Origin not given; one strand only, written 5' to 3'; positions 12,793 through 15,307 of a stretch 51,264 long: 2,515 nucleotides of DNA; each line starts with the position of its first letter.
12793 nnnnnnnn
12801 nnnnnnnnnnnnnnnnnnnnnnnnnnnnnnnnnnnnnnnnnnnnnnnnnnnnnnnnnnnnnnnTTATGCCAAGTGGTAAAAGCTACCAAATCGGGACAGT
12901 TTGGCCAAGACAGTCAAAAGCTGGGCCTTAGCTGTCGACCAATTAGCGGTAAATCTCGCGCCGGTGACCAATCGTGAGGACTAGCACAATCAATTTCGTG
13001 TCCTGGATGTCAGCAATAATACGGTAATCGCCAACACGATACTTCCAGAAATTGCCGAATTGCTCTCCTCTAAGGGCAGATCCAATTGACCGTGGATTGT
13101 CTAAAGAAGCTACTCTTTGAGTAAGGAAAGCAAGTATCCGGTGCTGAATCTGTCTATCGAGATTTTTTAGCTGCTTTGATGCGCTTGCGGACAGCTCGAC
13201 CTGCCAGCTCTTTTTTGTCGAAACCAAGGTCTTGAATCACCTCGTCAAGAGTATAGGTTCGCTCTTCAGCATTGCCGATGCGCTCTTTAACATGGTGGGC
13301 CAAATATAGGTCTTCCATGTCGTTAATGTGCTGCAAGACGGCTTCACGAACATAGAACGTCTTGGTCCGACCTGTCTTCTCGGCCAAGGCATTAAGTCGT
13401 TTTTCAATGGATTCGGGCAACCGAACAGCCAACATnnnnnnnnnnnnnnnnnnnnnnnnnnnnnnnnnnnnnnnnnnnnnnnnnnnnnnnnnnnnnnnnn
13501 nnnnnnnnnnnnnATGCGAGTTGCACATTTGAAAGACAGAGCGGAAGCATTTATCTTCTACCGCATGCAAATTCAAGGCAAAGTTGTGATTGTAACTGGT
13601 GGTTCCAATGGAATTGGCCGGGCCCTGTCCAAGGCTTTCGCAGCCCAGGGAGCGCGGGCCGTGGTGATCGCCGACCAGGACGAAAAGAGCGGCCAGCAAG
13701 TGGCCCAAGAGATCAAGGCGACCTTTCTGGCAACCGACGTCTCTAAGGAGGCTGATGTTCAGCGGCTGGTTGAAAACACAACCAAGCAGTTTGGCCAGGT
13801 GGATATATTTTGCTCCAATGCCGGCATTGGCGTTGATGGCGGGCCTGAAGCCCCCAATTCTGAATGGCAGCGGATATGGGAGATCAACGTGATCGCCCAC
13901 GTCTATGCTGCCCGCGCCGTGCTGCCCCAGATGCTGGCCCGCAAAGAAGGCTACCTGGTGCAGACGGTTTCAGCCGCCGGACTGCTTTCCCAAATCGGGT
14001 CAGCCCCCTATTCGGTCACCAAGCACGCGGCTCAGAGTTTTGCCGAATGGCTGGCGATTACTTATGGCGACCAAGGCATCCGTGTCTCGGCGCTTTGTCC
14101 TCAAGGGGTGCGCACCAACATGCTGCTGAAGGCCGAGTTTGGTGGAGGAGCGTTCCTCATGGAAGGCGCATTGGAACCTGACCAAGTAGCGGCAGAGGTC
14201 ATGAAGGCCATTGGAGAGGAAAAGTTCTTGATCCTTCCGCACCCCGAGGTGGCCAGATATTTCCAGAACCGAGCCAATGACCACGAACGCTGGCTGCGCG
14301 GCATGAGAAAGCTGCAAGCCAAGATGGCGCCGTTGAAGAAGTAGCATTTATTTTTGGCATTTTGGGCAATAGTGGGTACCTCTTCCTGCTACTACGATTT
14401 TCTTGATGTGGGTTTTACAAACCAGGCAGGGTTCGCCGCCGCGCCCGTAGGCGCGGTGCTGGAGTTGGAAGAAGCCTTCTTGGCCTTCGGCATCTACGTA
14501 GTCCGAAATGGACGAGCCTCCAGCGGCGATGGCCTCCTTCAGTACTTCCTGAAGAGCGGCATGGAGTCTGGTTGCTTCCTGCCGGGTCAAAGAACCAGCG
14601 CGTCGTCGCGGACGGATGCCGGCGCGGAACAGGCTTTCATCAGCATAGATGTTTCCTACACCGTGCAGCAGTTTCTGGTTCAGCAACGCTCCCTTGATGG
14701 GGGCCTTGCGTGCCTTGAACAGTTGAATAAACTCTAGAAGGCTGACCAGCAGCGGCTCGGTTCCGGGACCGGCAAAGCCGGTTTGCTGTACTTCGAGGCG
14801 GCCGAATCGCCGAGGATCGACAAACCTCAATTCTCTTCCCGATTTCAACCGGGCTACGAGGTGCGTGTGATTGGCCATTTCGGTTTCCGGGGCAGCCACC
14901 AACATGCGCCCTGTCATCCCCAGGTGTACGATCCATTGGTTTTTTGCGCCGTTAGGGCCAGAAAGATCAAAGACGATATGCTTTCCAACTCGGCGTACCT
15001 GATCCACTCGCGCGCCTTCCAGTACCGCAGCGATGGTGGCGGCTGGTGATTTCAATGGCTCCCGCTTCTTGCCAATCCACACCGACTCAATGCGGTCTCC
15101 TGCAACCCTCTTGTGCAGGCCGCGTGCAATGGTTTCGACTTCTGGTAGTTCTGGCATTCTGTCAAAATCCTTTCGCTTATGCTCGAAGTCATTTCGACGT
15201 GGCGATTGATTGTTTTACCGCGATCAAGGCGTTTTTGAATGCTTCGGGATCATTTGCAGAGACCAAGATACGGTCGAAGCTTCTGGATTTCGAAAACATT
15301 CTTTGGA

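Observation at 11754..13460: relBE module followed by a DUF4062 (NDT/TIR-like) + CBS-pair-like protein: candidate nucleotide-sensing conflict module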

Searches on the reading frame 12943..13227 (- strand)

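Call 3: search_protein_families(library=pfam, proteins=[window:12943-13227:-], max_evalue=1)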
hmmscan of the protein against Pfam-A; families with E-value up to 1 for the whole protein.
window:12943-13227:- (94 aa): 1 family
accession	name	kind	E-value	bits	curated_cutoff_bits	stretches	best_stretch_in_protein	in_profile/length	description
PF05016.21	ParE_toxin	-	5.2e-18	65.9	23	1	10-93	1-89/89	ParE toxin of type II toxin-antitoxin system, parDE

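Call 4: search_protein_families(library=padloc, proteins=[window:12943-13227:-], max_evalue=1)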
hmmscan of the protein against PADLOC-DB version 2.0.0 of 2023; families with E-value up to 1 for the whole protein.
window:12943-13227:- (94 aa): 1 family
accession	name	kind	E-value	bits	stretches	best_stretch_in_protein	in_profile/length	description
PDLC01937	CARF7--CARF_RelE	-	0.003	14.5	1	8-93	242-323/344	-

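Call 5: search_protein_families(library=ncbifam, proteins=[window:12943-13227:-], max_evalue=1)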
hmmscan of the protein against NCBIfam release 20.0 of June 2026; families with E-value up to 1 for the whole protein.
window:12943-13227:- (94 aa): 1 family
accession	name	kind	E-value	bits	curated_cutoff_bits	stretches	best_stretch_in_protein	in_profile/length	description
TIGR02385.1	RelE_StbE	subfamily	6e-06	26.7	27.9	1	9-93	1-88/88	type II toxin-antitoxin system mRNA interferase toxin, RelE/StbE family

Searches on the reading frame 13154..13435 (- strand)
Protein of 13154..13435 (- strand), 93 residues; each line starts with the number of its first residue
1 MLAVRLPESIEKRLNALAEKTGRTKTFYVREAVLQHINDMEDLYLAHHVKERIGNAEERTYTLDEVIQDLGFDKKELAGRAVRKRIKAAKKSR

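Call 3: search_protein_families(library=pfam, proteins=[window:13154-13435:-], max_evalue=1)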
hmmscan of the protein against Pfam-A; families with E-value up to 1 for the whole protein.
window:13154-13435:- (93 aa): 10 families
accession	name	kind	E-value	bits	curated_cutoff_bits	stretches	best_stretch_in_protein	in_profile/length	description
PF05509.17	TraY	-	1.1e-08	35.4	21.3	1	4-46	3-45/49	TraY domain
PF19807.5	DUF6290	-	2.8e-06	27.9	27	1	3-69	5-71/72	Family of unknown function (DUF6290)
PF01402.27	RHH_1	-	0.00055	20.2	20.5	1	4-37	4-37/39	Ribbon-helix-helix protein, copG family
PF12651.13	RHH_3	-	0.0042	17.5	21.6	1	4-33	7-36/44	Ribbon-helix-helix domain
PF07878.17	RHH_5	-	0.062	13.5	26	1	3-24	5-26/43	CopG-like RHH_1 or ribbon-helix-helix domain, RHH_5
PF07704.17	PSK_trans_fac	-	0.079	14.3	28.3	1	15-62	15-61/82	Rv0623-like transcription factor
PF24657.1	DUF7646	-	0.15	12.5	27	1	38-82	8-52/85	Domain of unknown function (DUF7646)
PF08266.18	Cadherin_2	-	0.15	12.4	23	1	57-88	10-41/83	Cadherin-like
PF21983.2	NikA-like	-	0.16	12.6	27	1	3-36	8-41/72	Mobilization protein NikA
PF05534.18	HicB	-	0.16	12.4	21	1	2-32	20-50/51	HicB family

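Call 4: search_protein_families(library=padloc, proteins=[window:13154-13435:-], max_evalue=1)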
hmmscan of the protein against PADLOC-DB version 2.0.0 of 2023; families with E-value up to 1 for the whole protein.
window:13154-13435:- (93 aa): 0 families

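Call 5: search_protein_families(library=ncbifam, proteins=[window:13154-13435:-], max_evalue=1)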
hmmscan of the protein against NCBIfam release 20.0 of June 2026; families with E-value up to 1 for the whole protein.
window:13154-13435:- (93 aa): 6 families
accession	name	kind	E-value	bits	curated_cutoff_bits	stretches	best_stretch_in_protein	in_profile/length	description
NF048017.1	antitoxin_RelB_like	equivalog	2.4e-29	101.4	50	1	5-73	1-69/70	type II toxin-antitoxin system RelB family antitoxin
NF046040.1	RelB_antitoxin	equivalog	9.1e-08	32.3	50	1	3-71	2-69/69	type II toxin-antitoxin system RelB family antitoxin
NF010300.0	PRK13740.1-1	equivalog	0.00037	20.2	114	1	6-58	18-70/75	conjugal transfer relaxosome protein TraY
NF010302.0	PRK13740.1-3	equivalog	0.016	15.5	147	1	3-57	15-69/75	conjugal transfer relaxosome protein TraY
NF008772.0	PRK11809.1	equivalog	0.022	12.3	1750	1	2-61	6-65/1318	trifunctional transcriptional regulator/proline dehydrogenase/L-glutamate gamma-semialdehyde dehydrogenase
NF001381.0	PRK00279.1-3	equivalog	0.082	12.6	187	1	7-43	138-174/188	adenylate kinase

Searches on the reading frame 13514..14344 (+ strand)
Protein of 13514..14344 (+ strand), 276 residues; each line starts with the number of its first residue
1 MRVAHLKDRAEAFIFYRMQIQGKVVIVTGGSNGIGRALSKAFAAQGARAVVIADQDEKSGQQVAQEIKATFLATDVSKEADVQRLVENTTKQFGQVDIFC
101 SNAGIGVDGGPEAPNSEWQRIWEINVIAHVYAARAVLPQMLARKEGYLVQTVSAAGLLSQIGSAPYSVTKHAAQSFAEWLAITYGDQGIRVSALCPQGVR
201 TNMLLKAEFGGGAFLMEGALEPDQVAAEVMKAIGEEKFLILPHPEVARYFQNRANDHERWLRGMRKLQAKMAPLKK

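Call 3: search_protein_families(library=pfam, proteins=[window:13514-14344:+], max_evalue=1)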
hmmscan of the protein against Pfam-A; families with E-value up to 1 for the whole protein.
window:13514-14344:+ (276 aa): 13 families
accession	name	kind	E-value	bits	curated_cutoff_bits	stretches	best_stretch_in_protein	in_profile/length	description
PF00106.31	adh_short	-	7.9e-47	159.7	26.6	1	23-204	1-187/195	short chain dehydrogenase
PF13561.12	adh_short_C2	-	2.9e-35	122.4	27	1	32-205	6-182/236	Enoyl-(Acyl carrier protein) reductase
PF08659.16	KR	-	7.6e-12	45.9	22.6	1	25-180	3-163/180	KR domain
PF01370.27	Epimerase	-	1.7e-05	24.8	20.9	1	25-181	1-157/240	NAD dependent epimerase/dehydratase family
PF02719.21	Polysacc_synt_2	-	0.00057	19.6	20.2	1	25-79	1-55/293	Polysaccharide biosynthesis protein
PF02225.27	PA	-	0.0047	17.5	23.9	1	13-62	23-70/95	PA domain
PF18306.6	LDcluster4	-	0.0086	16.1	26.3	1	23-64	32-73/151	SLOG cluster4 family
PF03435.24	Sacchrp_dh_NADP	-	0.012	16.4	25.1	1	31-88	6-68/129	Saccharopine dehydrogenase NADP binding domain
PF03807.23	F420_oxidored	-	0.023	15.7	21.6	1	30-81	6-61/94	NADP oxidoreductase coenzyme F420-dependent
PF02882.25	THF_DHG_CYH_C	-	0.03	14.1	27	1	16-65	30-78/160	Tetrahydrofolate dehydrogenase/cyclohydrolase, NAD(P)-binding domain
PF13460.12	NAD_binding_10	-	0.13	12.5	27.2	1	29-89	1-61/184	NAD(P)H-binding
PF01488.26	Shikimate_DH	-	0.18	12.3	24.3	1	23-73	14-63/138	Shikimate / quinate 5-dehydrogenase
PF21196.3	PcrA_UvrD_tudor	-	0.37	11.1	23.9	0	263-276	35-48/48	PcrA/UvrD tudor domain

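Call 76: find_homologous_proteins(query=window:13514-14344:+, max_evalue=1e-60)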
Query window:13514-14344:+ (276 aa): 7916 proteins with E <= 1e-60 among 8000 candidates; the best 120 are listed.
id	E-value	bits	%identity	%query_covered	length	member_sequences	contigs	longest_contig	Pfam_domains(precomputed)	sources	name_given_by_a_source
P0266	4.2e-176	602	99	100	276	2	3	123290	PF08659.17,PF13561.13,PF00106.32,PF01370.28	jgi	jgi:NAD(P)-dependent dehydrogenase (short-subunit alcohol dehydrogenase family)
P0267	5.6e-162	556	93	98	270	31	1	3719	PF08659.17,PF13561.13,PF00106.32,PF01370.28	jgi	jgi:NAD(P)-dependent dehydrogenase (short-subunit alcohol dehydrogenase family)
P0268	5.6e-157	539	89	98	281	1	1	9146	PF08659.17,PF02719.22,PF13561.13,PF00106.32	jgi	jgi:NAD(P)-dependent dehydrogenase (short-subunit alcohol dehydrogenase family)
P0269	1.4e-156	538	90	98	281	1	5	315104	PF08659.17,PF02719.22,PF13561.13,PF00106.32,PF01370.28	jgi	jgi:NAD(P)-dependent dehydrogenase (short-subunit alcohol dehydrogenase family)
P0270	2.1e-156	537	89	98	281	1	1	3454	PF08659.17,PF02719.22,PF13561.13,PF00106.32,PF01370.28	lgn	-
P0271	9.1e-155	532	88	98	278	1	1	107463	PF08659.17,PF13561.13,PF00106.32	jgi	jgi:NAD(P)-dependent dehydrogenase (short-subunit alcohol dehydrogenase family)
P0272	3.1e-154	530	88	98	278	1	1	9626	PF08659.17,PF13561.13,PF00106.32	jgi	jgi:NAD(P)-dependent dehydrogenase (short-subunit alcohol dehydrogenase family)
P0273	3.9e-151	520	93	92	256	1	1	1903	PF08659.17,PF13561.13,PF00106.32,PF01370.28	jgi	jgi:NAD(P)-dependent dehydrogenase (short-subunit alcohol dehydrogenase family)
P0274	2.5e-149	514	89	93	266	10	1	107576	PF08659.17,PF13561.13,PF00106.32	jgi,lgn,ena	-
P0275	2.6e-149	514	88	94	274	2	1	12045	PF08659.17,PF02719.22,PF13561.13,PF00106.32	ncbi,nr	ncbi:MAG TPA: SDR family oxidoreductase [Candidatus Angelobacter sp.]|nr:SDR family oxidoreductase [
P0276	1.1e-148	512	90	93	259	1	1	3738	PF08659.17,PF13561.13,PF00106.32,PF01370.28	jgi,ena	-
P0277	3.0e-148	511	89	93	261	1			PF08659.17,PF13561.13,PF00106.32,PF01370.28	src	-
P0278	9.8e-148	509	92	92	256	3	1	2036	PF08659.17,PF13561.13,PF00106.32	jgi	jgi:NAD(P)-dependent dehydrogenase (short-subunit alcohol dehydrogenase family)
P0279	4.1e-147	507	90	91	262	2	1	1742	PF08659.17,PF02719.22,PF13561.13,PF00106.32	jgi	jgi:NAD(P)-dependent dehydrogenase (short-subunit alcohol dehydrogenase family)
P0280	1.6e-139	482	84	93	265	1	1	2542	PF08659.17,PF13561.13,PF00106.32,PF01370.28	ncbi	-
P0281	1.6e-138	479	83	93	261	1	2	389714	PF08659.17,PF13561.13,PF00106.32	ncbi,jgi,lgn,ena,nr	ncbi:MAG TPA: SDR family oxidoreductase [Candidatus Angelobacter sp.]|nr:SDR family oxidoreductase [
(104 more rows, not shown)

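Call 77: find_encoding_contigs(protein=P0269, flank=6000, max_places=1)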
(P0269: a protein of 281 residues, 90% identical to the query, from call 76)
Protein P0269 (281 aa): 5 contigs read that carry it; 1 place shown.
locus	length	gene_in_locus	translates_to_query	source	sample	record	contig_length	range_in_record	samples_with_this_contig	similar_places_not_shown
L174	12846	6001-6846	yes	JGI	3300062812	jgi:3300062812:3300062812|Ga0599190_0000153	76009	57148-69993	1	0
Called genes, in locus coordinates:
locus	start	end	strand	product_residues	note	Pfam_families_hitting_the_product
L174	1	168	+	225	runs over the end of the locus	PF03379:CcmB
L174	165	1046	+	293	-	PF01578:Cytochrom_C_asm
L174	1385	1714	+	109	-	PF13473:Cupredoxin_1, PF00127:Copper-bind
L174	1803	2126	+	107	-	-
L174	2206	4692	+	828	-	PF07732:Cu-oxidase_3 (faint), PF07731:Cu-oxidase_2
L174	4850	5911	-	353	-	PF00480:ROK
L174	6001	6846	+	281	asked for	PF00106:adh_short, PF08659:KR, PF01370:Epimerase (faint), PF02719:Polysacc_synt_2 (weak), PF13561:adh_short_C2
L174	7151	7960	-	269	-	PF01149:Fapy_DNA_glyco, PF06831:H2TH, PF06827:zf-FPG_IleRS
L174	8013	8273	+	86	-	-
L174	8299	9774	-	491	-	PF00078:RVT_1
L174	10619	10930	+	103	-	-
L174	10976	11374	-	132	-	PF00376:MerR, PF12728:HTH_17 (faint), PF13411:MerR_1, PF13591:MerR_2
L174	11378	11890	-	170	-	PF13302:Acetyltransf_3, PF00583:Acetyltransf_1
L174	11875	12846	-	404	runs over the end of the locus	PF00226:DnaJ, PF01556:DnaJ_C, PF00684:DnaJ_CXXCXGXG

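Call 78: find_encoding_contigs(protein=P0271, flank=6000, max_places=1)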
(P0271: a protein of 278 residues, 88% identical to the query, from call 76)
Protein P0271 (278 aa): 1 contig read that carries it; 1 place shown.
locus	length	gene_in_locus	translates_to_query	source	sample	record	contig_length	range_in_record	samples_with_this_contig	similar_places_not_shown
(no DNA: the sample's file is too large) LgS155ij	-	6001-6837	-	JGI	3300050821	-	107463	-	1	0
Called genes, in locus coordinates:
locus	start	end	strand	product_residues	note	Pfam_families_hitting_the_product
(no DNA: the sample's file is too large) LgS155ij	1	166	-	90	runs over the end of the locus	PF00578:AhpC-TSA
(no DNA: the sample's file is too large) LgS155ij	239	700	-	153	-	-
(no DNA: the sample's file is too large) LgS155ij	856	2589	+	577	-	PF00749:tRNA-synt_1c, PF03950:tRNA-synt_1c_C, PF20974:tRNA-synt_1c_C2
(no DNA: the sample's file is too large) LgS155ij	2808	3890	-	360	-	PF03544:TonB_C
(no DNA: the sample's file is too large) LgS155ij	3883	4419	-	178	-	PF04542:Sigma70_r2, PF08281:Sigma70_r4_2, PF04545:Sigma70_r4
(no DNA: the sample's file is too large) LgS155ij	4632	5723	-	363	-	PF00480:ROK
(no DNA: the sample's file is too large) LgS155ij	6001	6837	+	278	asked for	PF00106:adh_short, PF08659:KR, PF13561:adh_short_C2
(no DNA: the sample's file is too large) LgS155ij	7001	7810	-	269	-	PF01149:Fapy_DNA_glyco, PF06831:H2TH, PF06827:zf-FPG_IleRS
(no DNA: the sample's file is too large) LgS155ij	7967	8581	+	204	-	-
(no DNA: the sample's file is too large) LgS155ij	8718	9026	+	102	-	-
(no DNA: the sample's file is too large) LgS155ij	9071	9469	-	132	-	PF00376:MerR, PF12728:HTH_17 (faint), PF13411:MerR_1, PF13591:MerR_2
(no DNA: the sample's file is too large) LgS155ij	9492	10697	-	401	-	PF00226:DnaJ, PF01556:DnaJ_C, PF00684:DnaJ_CXXCXGXG (weak)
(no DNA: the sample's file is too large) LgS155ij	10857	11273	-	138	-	PF12680:SnoaL_2 (weak), PF13474:SnoaL_3, PF14534:DUF4440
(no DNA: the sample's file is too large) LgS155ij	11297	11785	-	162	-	PF08332:CaMKII_AD (weak), PF13474:SnoaL_3, PF14534:DUF4440, PF12680:SnoaL_2 (weak)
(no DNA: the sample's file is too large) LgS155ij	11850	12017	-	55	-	-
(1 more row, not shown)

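Call 79: find_encoding_contigs(protein=P0281, flank=6000, max_places=1)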
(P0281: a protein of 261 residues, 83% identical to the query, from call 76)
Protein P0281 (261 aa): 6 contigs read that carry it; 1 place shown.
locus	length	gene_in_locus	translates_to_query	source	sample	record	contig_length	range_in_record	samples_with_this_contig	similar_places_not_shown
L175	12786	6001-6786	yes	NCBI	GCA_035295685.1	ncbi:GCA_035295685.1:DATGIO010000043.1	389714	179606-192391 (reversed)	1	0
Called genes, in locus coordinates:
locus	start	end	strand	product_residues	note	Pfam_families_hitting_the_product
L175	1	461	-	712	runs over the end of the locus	PF01048:PNP_UDP_1, PF00072:Response_reg, PF02518:HATPase_c, PF14501:HATPase_c_5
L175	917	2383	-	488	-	PF01964:ThiC_Rad_SAM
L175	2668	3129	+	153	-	PF03100:CcmE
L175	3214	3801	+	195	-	PF00005:ABC_tran, PF13304:AAA_21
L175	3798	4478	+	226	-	PF03379:CcmB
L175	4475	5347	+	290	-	PF01578:Cytochrom_C_asm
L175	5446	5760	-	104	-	-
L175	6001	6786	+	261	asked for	PF00106:adh_short, PF08659:KR, PF13561:adh_short_C2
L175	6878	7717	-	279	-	PF01149:Fapy_DNA_glyco, PF06831:H2TH, PF06827:zf-FPG_IleRS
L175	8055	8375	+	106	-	-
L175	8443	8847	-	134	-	PF00376:MerR, PF12728:HTH_17 (faint), PF13411:MerR_1, PF13591:MerR_2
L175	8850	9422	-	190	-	PF13302:Acetyltransf_3, PF00583:Acetyltransf_1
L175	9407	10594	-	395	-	PF00226:DnaJ, PF01556:DnaJ_C, PF00684:DnaJ_CXXCXGXG, PF27659:CHP02642 (faint)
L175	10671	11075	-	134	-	PF13474:SnoaL_3, PF14534:DUF4440, PF12680:SnoaL_2 (weak)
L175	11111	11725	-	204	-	PF12680:SnoaL_2 (weak), PF13474:SnoaL_3, PF14534:DUF4440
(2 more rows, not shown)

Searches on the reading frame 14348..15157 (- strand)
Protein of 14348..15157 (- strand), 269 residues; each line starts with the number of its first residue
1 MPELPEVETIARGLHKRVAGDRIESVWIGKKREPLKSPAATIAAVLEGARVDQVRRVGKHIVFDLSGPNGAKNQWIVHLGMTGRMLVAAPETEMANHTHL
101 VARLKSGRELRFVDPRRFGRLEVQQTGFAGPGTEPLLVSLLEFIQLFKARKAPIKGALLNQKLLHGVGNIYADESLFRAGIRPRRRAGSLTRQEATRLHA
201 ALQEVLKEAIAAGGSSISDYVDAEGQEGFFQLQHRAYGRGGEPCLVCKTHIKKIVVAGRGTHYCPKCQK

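Call 3: search_protein_families(library=pfam, proteins=[window:14348-15157:-], max_evalue=1)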
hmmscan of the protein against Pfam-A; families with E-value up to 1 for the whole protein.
window:14348-15157:- (269 aa): 5 families
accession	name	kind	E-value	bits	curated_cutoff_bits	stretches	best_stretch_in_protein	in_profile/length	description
PF01149.29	Fapy_DNA_glyco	-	5.2e-34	117.8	25.5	1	1-121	1-117/117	Formamidopyrimidine-DNA glycosylase N-terminal domain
PF06831.19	H2TH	-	2e-23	82.6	34.7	1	143-219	15-91/93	Formamidopyrimidine-DNA glycosylase H2TH domain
PF06827.20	zf-FPG_IleRS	-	3.1e-12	46.5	21.3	1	241-269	1-29/30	Zinc finger found in FPG and IleRS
PF05833.16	NFACT_N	-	0.00022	20.6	31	1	135-229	170-262/456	NFACT N-terminal and middle domains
PF07756.17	DUF1612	-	0.085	13.5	30.1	1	149-214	45-109/127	Protein of unknown function (DUF1612)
